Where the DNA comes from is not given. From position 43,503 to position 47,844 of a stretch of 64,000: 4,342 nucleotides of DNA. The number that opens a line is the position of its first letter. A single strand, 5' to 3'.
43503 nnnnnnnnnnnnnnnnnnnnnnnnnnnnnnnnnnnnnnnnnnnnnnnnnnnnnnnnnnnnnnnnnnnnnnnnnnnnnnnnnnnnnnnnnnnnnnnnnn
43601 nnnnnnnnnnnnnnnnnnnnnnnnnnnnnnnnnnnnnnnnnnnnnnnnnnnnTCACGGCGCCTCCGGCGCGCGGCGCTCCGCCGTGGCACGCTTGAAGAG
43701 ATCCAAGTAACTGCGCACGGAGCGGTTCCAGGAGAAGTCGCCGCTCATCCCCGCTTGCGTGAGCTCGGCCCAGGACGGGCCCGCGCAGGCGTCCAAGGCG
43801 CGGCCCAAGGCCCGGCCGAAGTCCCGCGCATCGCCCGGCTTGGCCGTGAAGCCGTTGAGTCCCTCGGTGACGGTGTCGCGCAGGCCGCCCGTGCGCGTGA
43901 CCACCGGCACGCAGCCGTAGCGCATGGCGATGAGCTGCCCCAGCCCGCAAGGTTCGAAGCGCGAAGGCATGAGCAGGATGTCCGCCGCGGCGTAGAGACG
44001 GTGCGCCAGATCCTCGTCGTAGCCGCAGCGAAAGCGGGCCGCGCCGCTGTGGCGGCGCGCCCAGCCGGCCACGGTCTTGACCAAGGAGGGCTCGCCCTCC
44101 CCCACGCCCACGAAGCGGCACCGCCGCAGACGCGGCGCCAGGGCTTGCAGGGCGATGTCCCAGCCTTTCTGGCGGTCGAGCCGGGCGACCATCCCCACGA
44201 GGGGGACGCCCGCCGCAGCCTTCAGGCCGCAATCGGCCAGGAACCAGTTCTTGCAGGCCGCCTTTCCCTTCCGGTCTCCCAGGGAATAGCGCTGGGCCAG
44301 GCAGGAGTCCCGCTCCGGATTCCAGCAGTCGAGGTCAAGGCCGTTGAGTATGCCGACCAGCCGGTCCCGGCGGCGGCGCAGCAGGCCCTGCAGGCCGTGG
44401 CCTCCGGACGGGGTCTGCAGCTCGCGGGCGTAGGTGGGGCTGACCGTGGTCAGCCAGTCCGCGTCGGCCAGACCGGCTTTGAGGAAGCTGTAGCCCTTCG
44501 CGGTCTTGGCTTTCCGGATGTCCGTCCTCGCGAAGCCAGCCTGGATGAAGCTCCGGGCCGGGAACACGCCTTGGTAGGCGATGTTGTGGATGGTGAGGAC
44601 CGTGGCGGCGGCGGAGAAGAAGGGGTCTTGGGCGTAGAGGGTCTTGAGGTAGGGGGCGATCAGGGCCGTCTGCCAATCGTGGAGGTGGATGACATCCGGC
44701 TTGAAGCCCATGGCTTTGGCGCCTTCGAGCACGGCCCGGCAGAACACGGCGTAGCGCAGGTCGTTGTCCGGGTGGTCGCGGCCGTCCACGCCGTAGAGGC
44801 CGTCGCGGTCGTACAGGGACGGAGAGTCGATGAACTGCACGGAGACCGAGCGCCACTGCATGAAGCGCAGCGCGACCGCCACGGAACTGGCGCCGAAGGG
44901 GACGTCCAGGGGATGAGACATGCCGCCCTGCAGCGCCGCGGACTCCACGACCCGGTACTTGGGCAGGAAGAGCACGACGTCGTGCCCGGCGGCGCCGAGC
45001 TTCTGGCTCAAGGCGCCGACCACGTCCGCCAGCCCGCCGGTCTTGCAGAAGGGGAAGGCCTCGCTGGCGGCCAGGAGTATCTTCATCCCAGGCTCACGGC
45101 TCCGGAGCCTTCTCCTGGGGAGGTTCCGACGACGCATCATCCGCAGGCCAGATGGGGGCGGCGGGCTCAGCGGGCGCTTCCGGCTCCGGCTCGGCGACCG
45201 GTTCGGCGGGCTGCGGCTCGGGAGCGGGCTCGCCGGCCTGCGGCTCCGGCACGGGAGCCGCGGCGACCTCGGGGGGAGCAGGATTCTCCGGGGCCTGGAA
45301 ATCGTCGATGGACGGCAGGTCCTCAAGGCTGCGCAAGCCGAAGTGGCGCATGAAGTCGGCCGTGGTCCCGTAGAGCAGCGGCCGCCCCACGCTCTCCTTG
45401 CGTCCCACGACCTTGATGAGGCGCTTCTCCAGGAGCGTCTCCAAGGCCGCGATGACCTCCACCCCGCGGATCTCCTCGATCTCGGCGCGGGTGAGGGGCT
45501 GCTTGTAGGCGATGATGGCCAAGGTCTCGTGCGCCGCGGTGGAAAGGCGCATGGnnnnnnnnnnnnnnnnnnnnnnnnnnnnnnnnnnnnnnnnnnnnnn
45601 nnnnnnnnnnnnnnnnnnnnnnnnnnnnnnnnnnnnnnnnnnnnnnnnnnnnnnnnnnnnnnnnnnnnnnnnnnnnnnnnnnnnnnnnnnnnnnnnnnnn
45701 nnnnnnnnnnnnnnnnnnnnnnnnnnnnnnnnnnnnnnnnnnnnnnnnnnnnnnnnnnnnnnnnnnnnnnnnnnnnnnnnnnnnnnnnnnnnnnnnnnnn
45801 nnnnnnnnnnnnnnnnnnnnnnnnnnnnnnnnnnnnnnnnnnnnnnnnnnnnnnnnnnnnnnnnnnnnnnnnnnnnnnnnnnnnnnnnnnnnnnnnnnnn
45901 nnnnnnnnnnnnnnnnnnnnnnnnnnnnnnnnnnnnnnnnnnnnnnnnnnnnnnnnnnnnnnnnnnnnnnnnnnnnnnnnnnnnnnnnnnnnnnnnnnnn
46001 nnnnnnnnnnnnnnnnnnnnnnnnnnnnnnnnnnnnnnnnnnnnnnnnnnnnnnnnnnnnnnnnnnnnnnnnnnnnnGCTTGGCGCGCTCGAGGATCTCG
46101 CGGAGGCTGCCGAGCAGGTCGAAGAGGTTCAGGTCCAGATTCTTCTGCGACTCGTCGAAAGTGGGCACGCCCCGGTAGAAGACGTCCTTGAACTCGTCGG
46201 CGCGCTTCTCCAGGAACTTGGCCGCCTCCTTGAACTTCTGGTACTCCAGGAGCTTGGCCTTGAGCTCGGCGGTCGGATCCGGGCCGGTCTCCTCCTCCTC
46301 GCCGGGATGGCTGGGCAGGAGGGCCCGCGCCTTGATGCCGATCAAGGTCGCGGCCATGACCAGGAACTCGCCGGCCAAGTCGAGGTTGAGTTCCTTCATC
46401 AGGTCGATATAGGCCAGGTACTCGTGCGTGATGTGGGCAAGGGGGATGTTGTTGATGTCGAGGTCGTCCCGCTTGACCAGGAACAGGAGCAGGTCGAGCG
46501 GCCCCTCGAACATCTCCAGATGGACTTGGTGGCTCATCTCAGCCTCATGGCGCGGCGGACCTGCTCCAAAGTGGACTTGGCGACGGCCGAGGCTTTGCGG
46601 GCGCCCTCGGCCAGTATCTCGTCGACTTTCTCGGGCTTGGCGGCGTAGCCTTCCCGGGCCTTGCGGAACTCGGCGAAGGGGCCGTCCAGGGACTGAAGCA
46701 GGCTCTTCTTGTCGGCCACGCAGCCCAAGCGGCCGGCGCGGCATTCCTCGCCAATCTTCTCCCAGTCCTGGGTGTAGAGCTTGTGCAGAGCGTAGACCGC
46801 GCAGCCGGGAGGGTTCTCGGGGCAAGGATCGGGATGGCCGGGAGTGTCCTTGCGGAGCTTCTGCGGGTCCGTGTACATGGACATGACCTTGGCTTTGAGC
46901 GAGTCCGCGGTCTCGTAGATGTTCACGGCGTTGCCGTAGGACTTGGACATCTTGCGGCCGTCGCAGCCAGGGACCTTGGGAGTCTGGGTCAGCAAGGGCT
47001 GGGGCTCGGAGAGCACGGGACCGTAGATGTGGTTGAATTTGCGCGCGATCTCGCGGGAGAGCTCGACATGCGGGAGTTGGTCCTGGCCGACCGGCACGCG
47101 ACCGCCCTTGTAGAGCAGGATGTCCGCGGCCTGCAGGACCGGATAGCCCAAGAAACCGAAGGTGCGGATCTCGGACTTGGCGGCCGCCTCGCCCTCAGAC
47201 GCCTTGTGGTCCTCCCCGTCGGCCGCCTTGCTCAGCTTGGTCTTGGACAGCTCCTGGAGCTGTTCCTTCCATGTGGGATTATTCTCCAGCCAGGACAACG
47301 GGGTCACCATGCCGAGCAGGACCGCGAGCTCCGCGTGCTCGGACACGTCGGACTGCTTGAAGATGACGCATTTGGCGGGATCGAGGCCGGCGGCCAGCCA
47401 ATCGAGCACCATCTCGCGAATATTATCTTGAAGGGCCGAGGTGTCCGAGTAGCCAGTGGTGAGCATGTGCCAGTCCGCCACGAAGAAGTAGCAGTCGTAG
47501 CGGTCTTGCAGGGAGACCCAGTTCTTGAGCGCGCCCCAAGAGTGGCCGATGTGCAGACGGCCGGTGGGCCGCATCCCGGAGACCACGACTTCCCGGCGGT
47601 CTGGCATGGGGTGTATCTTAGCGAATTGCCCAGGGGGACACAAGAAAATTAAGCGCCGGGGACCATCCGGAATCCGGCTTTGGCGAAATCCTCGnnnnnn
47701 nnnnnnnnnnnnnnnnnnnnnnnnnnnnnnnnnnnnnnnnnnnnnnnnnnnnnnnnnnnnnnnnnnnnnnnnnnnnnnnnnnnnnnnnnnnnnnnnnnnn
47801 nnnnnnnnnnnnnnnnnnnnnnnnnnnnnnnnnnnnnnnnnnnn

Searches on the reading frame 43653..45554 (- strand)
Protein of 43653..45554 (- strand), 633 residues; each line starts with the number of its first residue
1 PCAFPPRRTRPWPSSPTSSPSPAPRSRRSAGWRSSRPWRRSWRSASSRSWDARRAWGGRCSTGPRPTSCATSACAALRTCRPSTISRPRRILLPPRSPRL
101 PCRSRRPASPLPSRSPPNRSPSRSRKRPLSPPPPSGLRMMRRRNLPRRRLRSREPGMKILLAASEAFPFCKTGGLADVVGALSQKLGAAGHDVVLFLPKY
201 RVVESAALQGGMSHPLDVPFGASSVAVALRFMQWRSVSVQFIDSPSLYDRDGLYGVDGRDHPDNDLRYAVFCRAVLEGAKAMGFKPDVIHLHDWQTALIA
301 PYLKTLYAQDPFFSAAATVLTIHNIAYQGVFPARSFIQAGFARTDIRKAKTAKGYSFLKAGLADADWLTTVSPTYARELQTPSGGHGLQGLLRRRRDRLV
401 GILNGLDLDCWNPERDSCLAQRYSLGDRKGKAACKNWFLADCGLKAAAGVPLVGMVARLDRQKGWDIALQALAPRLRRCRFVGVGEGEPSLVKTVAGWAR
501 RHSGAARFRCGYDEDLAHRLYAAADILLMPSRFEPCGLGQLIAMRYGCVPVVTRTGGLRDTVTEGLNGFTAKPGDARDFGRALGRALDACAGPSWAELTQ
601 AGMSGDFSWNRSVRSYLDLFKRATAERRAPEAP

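Call 70: search_protein_families(library=pfam, proteins=[window:43653-45554:-], max_evalue=0.00001)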
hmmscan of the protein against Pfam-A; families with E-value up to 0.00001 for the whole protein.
window:43653-45554:- (633 aa): 5 families
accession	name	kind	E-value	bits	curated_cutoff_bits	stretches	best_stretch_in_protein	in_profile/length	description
PF08323.17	Glyco_transf_5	-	4.2e-73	246.4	22.7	1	158-393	1-238/239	Starch synthase catalytic domain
PF13692.12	Glyco_trans_1_4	-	2.6e-20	73.6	27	1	451-588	2-141/142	Glycosyl transferases group 1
PF00534.26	Glycos_transf_1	-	1.7e-15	57.5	26.4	1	450-587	15-156/172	Glycosyl transferases group 1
PF13579.12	Glyco_trans_4_4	-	1e-07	32.9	29.7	1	173-381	1-144/158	Glycosyl transferase 4-like domain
PF13439.12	Glyco_transf_4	-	4.1e-06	27.3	28.5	1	173-381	2-150/170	Glycosyltransferase Family 4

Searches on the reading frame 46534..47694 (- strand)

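Call 70: search_protein_families(library=pfam, proteins=[window:46534-47694:-], max_evalue=0.00001)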
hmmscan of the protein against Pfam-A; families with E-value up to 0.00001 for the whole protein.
window:46534-47694:- (386 aa): 1 family
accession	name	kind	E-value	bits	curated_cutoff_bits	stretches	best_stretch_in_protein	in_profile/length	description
PF00579.31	tRNA-synt_1b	-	1.4e-54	185.9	21.1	1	34-335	5-286/292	tRNA synthetases class I (W and Y)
